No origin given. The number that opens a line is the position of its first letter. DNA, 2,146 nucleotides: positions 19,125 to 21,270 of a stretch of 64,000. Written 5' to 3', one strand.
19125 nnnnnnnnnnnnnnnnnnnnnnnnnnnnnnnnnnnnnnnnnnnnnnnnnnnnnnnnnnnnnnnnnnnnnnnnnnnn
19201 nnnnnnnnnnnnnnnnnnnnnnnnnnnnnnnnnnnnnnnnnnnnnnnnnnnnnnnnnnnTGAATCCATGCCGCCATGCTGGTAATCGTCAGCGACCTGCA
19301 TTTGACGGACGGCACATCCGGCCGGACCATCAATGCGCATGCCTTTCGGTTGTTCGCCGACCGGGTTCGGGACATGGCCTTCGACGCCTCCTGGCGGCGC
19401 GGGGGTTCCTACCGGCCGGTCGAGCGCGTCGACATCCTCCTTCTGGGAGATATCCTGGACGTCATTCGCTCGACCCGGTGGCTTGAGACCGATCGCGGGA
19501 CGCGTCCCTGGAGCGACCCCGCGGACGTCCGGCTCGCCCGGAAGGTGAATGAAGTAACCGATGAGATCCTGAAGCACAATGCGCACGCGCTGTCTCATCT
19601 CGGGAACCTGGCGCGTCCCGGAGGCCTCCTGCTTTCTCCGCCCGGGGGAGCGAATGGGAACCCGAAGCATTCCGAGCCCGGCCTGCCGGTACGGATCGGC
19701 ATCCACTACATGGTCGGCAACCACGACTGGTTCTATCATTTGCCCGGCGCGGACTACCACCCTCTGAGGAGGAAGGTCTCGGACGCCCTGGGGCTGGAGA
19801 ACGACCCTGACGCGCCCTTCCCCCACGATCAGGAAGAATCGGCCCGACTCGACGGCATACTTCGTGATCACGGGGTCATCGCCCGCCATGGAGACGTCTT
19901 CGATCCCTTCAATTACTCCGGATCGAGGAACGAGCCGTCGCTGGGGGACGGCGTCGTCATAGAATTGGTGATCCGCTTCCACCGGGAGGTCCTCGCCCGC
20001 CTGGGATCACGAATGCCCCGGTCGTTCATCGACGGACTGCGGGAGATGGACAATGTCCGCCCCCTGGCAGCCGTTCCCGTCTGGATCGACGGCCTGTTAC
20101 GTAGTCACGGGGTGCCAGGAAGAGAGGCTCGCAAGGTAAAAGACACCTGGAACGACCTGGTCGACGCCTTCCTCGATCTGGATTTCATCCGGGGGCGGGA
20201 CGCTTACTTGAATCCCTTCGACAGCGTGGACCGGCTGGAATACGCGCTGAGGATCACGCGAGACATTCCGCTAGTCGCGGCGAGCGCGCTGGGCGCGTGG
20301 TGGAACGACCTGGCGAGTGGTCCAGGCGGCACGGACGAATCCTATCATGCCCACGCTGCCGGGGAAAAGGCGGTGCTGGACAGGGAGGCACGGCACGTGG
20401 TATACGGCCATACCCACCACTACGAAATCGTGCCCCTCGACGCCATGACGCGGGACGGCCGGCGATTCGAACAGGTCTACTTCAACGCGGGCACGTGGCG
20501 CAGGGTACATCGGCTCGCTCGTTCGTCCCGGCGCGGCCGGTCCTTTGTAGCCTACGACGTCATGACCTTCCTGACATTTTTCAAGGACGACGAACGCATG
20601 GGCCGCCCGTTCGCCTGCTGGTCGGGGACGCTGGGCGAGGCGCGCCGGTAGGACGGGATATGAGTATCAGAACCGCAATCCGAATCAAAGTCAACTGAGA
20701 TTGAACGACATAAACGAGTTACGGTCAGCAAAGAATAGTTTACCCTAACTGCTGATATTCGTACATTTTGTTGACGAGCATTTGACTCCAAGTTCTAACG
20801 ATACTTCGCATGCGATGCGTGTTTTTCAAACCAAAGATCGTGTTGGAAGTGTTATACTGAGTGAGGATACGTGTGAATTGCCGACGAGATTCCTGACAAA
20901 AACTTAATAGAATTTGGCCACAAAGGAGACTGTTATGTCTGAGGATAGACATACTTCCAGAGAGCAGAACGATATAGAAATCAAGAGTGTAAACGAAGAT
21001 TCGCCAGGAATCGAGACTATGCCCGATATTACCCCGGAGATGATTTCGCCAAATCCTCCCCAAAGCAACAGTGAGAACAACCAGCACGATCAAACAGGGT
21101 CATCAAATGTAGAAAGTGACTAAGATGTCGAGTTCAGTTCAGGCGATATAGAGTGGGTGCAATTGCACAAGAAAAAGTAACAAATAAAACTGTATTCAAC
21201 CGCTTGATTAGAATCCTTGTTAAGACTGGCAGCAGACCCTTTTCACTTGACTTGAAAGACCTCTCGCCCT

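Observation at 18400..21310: Two-gene operon (unknown 220-aa protein plus a 458-aa calcineurin-like metallophosphoesterase) followed by an AT-rich segment with a small acidic ORF, abutting tRNA-Leu/tRNA-Val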

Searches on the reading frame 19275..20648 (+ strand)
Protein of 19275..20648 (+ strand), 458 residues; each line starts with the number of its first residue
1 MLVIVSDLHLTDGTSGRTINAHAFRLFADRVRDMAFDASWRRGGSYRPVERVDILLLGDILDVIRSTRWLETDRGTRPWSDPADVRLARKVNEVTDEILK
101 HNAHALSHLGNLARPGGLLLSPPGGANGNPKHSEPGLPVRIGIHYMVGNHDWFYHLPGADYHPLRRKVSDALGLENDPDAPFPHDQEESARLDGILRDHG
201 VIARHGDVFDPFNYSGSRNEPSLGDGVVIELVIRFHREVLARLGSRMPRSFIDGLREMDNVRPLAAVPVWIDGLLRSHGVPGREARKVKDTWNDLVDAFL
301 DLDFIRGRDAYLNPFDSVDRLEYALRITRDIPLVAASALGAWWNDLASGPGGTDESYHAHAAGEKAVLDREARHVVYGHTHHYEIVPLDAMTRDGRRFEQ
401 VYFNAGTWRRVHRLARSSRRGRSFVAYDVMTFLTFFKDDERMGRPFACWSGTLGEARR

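Call 6: search_protein_families(library=pfam, proteins=[window:19275-20648:+], max_evalue=0.01)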
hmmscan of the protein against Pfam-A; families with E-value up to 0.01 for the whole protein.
window:19275-20648:+ (458 aa): 1 family
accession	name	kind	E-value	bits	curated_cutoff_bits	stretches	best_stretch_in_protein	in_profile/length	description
PF00149.33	Metallophos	-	6.4e-05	23.9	21.5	0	313-383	118-191/191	Calcineurin-like phosphoesterase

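Call 7: search_protein_families(library=padloc, proteins=[window:19275-20648:+], max_evalue=0.1)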
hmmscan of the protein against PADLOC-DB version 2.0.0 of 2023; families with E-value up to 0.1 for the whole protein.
window:19275-20648:+ (458 aa): 0 families

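Call 8: search_protein_families(library=ncbifam, proteins=[window:19275-20648:+], max_evalue=0.1)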
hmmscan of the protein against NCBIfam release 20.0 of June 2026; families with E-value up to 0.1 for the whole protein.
window:19275-20648:+ (458 aa): 0 families

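Call 10: find_homologous_proteins(query=window:19275-20648:+)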
Query window:19275-20648:+ (458 aa): 2276 proteins with E <= 0.001 among 8000 candidates; the best 120 are listed.
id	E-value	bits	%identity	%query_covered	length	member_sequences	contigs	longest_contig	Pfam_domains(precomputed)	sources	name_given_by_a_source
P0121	1.1e-297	1005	95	100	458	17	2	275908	-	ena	-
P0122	4.1e-259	878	84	100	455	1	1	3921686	-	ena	-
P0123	1.2e-229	781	74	100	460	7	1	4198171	-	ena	-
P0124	4.6e-228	776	74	100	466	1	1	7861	PF00149.34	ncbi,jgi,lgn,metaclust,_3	metaclust:\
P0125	1.8e-223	761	73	100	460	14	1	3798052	PF00149.34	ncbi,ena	-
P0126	2.3e-220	750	72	100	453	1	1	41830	-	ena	-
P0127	2.2e-214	731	70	100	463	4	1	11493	-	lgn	-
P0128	4.7e-210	716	69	100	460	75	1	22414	-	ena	-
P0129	1.8e-203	695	66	100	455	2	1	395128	-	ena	-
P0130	2.3e-198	678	65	100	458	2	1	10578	-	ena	-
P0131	8.2e-196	669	65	100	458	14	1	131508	-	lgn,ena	-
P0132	2.1e-182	625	58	100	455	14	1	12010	PF00149.34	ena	-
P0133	5.5e-181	621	59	100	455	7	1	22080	-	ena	-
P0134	1.0e-178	613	59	100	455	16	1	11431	-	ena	-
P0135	1.2e-178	613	57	100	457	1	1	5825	-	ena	-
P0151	1.4e-157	543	53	100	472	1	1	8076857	-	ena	-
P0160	2.0e-145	503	51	99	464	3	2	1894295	-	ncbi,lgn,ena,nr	ncbi:MAG: hypothetical protein HS126_15430 [Anaerolineales bacterium]|nr:hypothetical protein [Anaer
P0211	1.1e-139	484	51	99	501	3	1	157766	-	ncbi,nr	ncbi:MAG: hypothetical protein KF847_10965 [Pirellulales bacterium]|nr:hypothetical protein [Pirellu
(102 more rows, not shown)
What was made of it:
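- JGI labels many homologues 'LpxH' (call 10).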

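Call 20: search_solved_structures(query=A2, max_evalue=1)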
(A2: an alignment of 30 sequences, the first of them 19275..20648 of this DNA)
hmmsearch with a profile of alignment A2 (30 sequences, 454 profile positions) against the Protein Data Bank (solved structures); distinct sequences matched with E-value up to 1: 0.

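Call 22: find_encoding_contigs(protein=P0151, flank=5000, max_places=2)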
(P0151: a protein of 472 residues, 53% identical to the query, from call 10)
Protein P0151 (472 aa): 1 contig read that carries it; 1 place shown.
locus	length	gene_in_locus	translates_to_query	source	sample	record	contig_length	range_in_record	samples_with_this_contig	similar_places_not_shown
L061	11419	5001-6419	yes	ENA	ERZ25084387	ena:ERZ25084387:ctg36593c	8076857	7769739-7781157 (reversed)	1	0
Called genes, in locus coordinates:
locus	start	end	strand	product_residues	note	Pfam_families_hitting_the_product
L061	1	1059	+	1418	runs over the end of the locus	PF16656:Pur_ac_phosph_N (faint), PF25059:FN3_DSCAM-DSCAML_C (faint), PF00041:fn3, PF00932:LTD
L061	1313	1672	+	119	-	PF06009: (weak)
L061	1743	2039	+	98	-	-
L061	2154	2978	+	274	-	PF05685:Uma2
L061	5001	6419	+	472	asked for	-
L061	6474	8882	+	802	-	PF00732:GMC_oxred_N, PF00890:FAD_binding_2 (weak), PF01266:DAO (faint), PF07992:Pyr_redox_2 (faint), PF12831:FAD_oxidored (faint), PF05199:GMC_oxred_C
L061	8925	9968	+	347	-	PF00561:Abhydrolase_1 (weak)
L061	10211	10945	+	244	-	PF01522:Polysacc_deac_1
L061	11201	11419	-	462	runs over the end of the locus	PF00478:IMPDH, PF01070:FMN_dh (faint), PF00571:CBS (faint)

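Call 23: find_encoding_contigs(protein=P0160, flank=5000, max_places=2)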
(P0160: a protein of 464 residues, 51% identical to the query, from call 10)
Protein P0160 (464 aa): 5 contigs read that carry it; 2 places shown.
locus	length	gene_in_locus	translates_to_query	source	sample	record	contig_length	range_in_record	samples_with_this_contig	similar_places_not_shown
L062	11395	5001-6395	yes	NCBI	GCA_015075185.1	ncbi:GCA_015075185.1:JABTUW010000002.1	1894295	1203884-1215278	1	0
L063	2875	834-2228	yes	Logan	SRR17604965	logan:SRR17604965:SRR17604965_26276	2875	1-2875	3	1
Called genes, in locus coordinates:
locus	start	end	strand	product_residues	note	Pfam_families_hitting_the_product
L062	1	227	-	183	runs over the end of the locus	PF10604:Polyketide_cyc2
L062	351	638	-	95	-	PF02604:PhdYeFM_antitox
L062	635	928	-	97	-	PF05016:ParE_toxin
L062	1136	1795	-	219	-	-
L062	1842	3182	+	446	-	PF01609:DDE_Tnp_1 (faint)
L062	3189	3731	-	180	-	-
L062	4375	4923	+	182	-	-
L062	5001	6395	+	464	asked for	-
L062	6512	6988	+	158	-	PF03061:4HBT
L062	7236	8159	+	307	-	PF02129:Peptidase_S15, PF12146:Hydrolase_4, PF00561:Abhydrolase_1, PF12697:Abhydrolase_6, PF00326:Peptidase_S9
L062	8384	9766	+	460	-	PF02310:B12-binding, PF04055:Radical_SAM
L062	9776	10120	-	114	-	PF02452:PemK_toxin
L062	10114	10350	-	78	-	-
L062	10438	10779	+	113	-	-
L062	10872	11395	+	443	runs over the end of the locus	PF02310:B12-binding (weak), PF04055:Radical_SAM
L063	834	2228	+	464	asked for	-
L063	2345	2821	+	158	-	PF03061:4HBT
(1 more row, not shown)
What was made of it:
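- On LpxH (UDP-2,3-diacylglucosamine pyrophosphatase): Homologues occur in Anaerolineales bacteria (calls 10, 23).
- A 4HBT thioesterase and an alpha/beta-hydrolase follow B in L062 (call 23). The family also occurs in Anaerolineales bacteria (calls 10, 23).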

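Call 24: find_encoding_contigs(protein=P0211, flank=5000, max_places=2)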
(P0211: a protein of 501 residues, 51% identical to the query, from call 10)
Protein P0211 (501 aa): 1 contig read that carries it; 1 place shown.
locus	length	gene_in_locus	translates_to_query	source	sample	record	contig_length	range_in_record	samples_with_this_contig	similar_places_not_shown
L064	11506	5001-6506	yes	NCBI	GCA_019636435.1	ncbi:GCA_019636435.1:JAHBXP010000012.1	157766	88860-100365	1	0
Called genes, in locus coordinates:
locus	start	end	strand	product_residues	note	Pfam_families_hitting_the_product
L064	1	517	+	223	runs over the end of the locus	-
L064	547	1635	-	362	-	PF01699:Na_Ca_ex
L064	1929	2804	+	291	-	PF05235:CHAD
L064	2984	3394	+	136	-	-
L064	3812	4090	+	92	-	-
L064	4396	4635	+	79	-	-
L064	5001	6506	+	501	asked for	-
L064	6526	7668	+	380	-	-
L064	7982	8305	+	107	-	PF03091:CutA1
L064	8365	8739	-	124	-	-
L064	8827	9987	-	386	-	PF00108:Thiolase_N, PF02803:Thiolase_C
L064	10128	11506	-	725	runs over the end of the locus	PF00378:ECH_1, PF16113:ECH_2, PF02737:3HCDH_N, PF00725:3HCDH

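Call 28: predict_structure(alignment_id=A2)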
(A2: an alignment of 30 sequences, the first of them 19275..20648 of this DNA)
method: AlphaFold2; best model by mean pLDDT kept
length: 458 residues; sequences in the alignment: 30
mean_pLDDT: 86.0   pTM: 0.89
mean pLDDT of the five models: 86.0, 84.8, 82.8, 81.5, 75.4
residues with pLDDT >= 90: 230; 70-90: 179; 50-70: 42; < 50: 7
segments of 3 or more residues with pLDDT < 50: 350-353
pLDDT, mean of each block of 10 residues (from residue 1): 93 72 92 97 95 95 87 80 91 92 92 94 88 94 94 90 94 94 93 94 83 82 89 92 92 90 83 91 93 93 82 63 79 84 66 57 67 82 83 82 88 75 82 95 94 62
secondary structure, 60 per line:
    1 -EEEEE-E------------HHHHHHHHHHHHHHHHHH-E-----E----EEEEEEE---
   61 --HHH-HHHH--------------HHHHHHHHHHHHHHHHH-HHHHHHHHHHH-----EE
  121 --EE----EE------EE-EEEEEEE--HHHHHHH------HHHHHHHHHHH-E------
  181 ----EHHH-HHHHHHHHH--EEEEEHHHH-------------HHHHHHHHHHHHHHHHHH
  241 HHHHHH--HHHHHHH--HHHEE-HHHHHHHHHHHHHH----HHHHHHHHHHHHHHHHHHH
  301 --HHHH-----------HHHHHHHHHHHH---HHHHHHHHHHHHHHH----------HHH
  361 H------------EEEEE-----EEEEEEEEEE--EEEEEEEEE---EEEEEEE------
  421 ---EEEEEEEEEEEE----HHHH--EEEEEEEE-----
elements in order: E2-6 H21-38 E51-57 H67-70 H85-101 H103-113 E140-146 H149-155 H162-172 H190-198 E201-205 H206-209 H223-246 H249-255 H264-277 H282-300 H303-306 H318-329 H333-347 H358-361 E374-378 E384-393 E396-404 E408-414 E424-435 H440-443 E446-453
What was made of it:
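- Closest known: SbcD/Mre11 nucleases. Different: A helical lid takes the place of a nuclease capping domain (call 28).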

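Call 32: fold_search(model_id=the predicted structure, library=pdb)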
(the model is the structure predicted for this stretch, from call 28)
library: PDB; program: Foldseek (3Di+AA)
matches with E <= 10: 195; with E <= 0.001: 0
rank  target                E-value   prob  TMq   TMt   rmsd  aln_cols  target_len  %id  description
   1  5ebb_A                4.3e-02  0.51  0.26  0.28  15.9       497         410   10  Structure of human sphingomyelinase phosphodiesterase like 3A (SMPDL3A) with Zn2+ (released 2016-01-20)
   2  2zo9_B                9.6e-02  0.44  0.24  0.35  16.9       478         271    8  Malonate-bound structure of the glycerophosphodiesterase from Enterobacter aerogenes (GpdQ) and characterization of th (released 2008-10-07)
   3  9a6c_B                1.3e-01  0.12  0.16  0.15  21.4       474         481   12  Integrative model of YYDD-YYDB by crosslinking MS and deep learning (released 2024-09-18)
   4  2dxl_A                1.5e-01  0.28  0.23  0.34  15.8       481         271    7  Glycerophosphodiesterase from Enterobacter aerogenes (released 2007-05-22)
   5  3d03_A                2.1e-01  0.30  0.25  0.37  15.3       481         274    8  1.9A structure of Glycerophoshphodiesterase (GpdQ) from Enterobacter aerogenes (released 2008-10-14)
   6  1sg6_B                5.0e-01  0.04  0.10  0.12  21.1       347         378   11  Crystal structure of Aspergillus nidulans 3-dehydroquinate synthase (AnDHQS) in complex with Zn2+ and NAD+, at 1.7D (released 2004-08-31)
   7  6huz                  7.2e-01  0.02  0.11  0.12  22.2       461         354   10  HmdII from Desulfurobacterium thermolithotrophum reconstituted with Fe-guanylylpyridinol (FeGP) cofactor and co-crystall (released 2019-01-09)
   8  1nve_B                7.6e-01  0.03  0.11  0.12  21.6       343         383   12  Crystal structure of 3-dehydroquinate synthase (DHQS) in complex with ZN2+ and NAD (released 2003-03-18)
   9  6c5c_B                8.0e-01  0.04  0.10  0.12  21.2       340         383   12  Crystal structure of the 3-dehydroquinate synthase (DHQS) domain of Aro1 from Candida albicans SC5314 in complex with  (released 2018-01-24)
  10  4b90_A                8.0e-01  0.04  0.11  0.11  17.1       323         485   11  Crystal structure of WT human CRMP-5 (released 2013-02-13)
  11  1nua_B                8.4e-01  0.02  0.09  0.10  20.0       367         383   11  Crystal structure of 3-dehydroquinate synthase (DHQS) in complex with ZN2+ (released 2003-03-18)
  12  1nrx_A                8.9e-01  0.03  0.10  0.11  21.2       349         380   10  Crystal structure of 3-dehydroquinate synthase (DHQS) in complex with ZN2+ and NAD (released 2003-03-18)
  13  1sg6_A                1.0e+00  0.03  0.10  0.12  20.5       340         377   12  Crystal structure of Aspergillus nidulans 3-dehydroquinate synthase (AnDHQS) in complex with Zn2+ and NAD+, at 1.7D (released 2004-08-31)
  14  6c5c_A                1.1e+00  0.03  0.11  0.12  21.3       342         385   11  Crystal structure of the 3-dehydroquinate synthase (DHQS) domain of Aro1 from Candida albicans SC5314 in complex with  (released 2018-01-24)
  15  1nua_A                1.4e+00  0.02  0.10  0.12  20.9       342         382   10  Crystal structure of 3-dehydroquinate synthase (DHQS) in complex with ZN2+ (released 2003-03-18)
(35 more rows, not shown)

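Call 36: find_related_loci(query=A2, collection=metagenome_contigs, flank=4000)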
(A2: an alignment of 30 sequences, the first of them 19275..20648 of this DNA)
Query A2 (458 aa) in metagenome_contigs; peptide patterns used: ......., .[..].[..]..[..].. (x = any residue, [..] = any of these).
562 stretches matched a pattern; 454 encode a relative of the query (tblastn E <= 1e-3); the best 80 are kept; 80 distinct loci.
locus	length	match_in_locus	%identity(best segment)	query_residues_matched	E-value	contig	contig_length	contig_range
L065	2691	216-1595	74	1-457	0e+0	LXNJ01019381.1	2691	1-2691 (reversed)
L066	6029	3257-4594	51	1-454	1e-150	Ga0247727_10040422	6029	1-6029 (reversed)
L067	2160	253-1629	49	1-457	5e-159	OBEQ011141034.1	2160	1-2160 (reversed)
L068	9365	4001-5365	50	1-454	2e-147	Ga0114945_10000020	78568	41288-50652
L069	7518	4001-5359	50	1-454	5e-147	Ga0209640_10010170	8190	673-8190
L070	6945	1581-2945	49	1-454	1e-146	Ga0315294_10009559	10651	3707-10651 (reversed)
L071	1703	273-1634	50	1-454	4e-158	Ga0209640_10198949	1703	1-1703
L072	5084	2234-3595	49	1-454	1e-146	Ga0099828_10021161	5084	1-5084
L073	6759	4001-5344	52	1-454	1e-143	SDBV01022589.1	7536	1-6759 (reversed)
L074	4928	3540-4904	48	1-456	6e-145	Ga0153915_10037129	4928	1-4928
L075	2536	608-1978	50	1-453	3e-151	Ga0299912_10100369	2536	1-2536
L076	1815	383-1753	48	1-454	1e-153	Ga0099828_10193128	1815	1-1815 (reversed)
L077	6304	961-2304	50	1-454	7e-142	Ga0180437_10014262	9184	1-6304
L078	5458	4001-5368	48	1-454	5e-142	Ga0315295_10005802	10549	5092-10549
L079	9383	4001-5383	48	1-458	2e-141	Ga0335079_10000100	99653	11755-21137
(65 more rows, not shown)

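Call 41: search_protein_families(library=pfam, proteins=[L064:6526-7665:+, L062:4375-4920:+], max_evalue=0.01)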
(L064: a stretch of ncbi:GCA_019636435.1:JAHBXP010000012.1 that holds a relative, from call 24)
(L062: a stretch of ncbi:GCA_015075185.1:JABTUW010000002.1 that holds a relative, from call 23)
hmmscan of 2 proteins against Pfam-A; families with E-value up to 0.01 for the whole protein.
L064:6526-7665:+ (380 aa): 0 families

L062:4375-4920:+ (182 aa): 0 families

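Call 64: search_solved_structures(query=A4, max_evalue=10)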
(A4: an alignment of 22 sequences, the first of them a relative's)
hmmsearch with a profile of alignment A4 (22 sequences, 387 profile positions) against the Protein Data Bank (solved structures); distinct sequences matched with E-value up to 10: 6.
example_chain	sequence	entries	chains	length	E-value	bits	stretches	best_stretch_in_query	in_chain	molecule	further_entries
1ls4_A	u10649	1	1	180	0.14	14.3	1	37-120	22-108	Apolipophorin-III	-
1aep_A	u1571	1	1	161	0.22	13.6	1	41-120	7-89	APOLIPOPHORIN III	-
1r8g_A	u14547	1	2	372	0.42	12.7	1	29-82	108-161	Hypothetical protein ybdK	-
2ohh_A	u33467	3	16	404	0.42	12.7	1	36-85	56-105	Type A flavoprotein fprA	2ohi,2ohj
7x2p_A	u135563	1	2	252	0.93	11.6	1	153-185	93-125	Putative lipase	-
4cvr_A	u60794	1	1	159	1.5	10.9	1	173-219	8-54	BACTERIOFERRITIN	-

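Call 86: search_dna_similar(query=window:19275-20648:+, collection=plasmids, mode=protein, max_evalue=0.00001, max_rows=12)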
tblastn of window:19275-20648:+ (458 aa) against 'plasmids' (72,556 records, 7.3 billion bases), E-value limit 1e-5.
Records with a match: 1; places in all: 1; records where one place covers at least 80% of the query: 1.
Best place of each record, by identity: <60% 1.
By first word of the organism name: Persicobacter 1.
By predicted mobility (MOB-suite, as given by PLSDB): non-mobilizable 1.
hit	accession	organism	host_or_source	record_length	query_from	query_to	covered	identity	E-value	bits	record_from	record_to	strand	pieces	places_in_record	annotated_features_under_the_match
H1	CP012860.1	Persicobacter sp. JZB09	cell culture,soil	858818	1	457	100%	41.3%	2e-97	328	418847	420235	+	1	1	record has no annotation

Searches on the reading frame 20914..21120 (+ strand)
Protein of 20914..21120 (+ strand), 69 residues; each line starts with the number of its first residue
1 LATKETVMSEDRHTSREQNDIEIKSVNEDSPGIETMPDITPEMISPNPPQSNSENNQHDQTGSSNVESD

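Call 6: search_protein_families(library=pfam, proteins=[window:20914-21120:+], max_evalue=0.01)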
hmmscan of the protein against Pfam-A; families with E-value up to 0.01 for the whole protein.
window:20914-21120:+ (69 aa): 0 families

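Call 7: search_protein_families(library=padloc, proteins=[window:20914-21120:+], max_evalue=0.1)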
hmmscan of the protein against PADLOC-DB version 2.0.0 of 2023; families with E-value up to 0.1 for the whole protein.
window:20914-21120:+ (69 aa): 0 families

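Call 8: search_protein_families(library=ncbifam, proteins=[window:20914-21120:+], max_evalue=0.1)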
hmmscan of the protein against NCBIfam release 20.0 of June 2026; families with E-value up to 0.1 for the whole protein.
window:20914-21120:+ (69 aa): 0 families

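Call 48: find_homologous_proteins(query=window:20935-21120:+, max_evalue=0.01)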
Query window:20935-21120:+ (62 aa): 26 proteins with E <= 0.01 among 26 candidates.
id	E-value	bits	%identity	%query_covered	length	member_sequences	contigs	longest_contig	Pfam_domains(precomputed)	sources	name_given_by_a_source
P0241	1.7e-29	118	97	100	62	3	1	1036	-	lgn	-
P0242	7.4e-28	112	94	100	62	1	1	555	-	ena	-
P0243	1.5e-26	108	92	100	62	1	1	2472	-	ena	-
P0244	3.5e-26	107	89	100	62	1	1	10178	-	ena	-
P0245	4.7e-26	107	89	100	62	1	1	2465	-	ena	-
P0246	1.4e-25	105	85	100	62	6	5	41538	-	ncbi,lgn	-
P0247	5.9e-25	103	87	100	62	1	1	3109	-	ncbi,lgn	-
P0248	1.3e-20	90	77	100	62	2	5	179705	-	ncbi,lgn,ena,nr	ncbi:MAG: hypothetical protein OXG98_13860 [Gemmatimonadetes bacterium]|nr:hypothetical protein [Gem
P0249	2.3e-20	89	76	100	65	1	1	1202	-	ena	-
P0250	4.8e-20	88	80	90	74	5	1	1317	-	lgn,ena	-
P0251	3.9e-19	85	78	94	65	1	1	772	-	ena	-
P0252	5.5e-19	85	78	94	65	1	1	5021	-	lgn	-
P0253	6.6e-19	84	74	94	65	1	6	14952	-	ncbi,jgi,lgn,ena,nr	ncbi:MAG: hypothetical protein OXI19_03600 [Gemmatimonadota bacterium]|nr:hypothetical protein [Gemm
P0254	1.7e-18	83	81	76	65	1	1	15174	-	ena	-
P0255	1.8e-18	83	91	71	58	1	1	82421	-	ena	-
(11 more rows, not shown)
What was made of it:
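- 20935..21123 (+): Small gene: a 62-aa acidic, proline-rich protein restricted to this lineage. All 26 protein clusters lie in this lineage (call 48).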
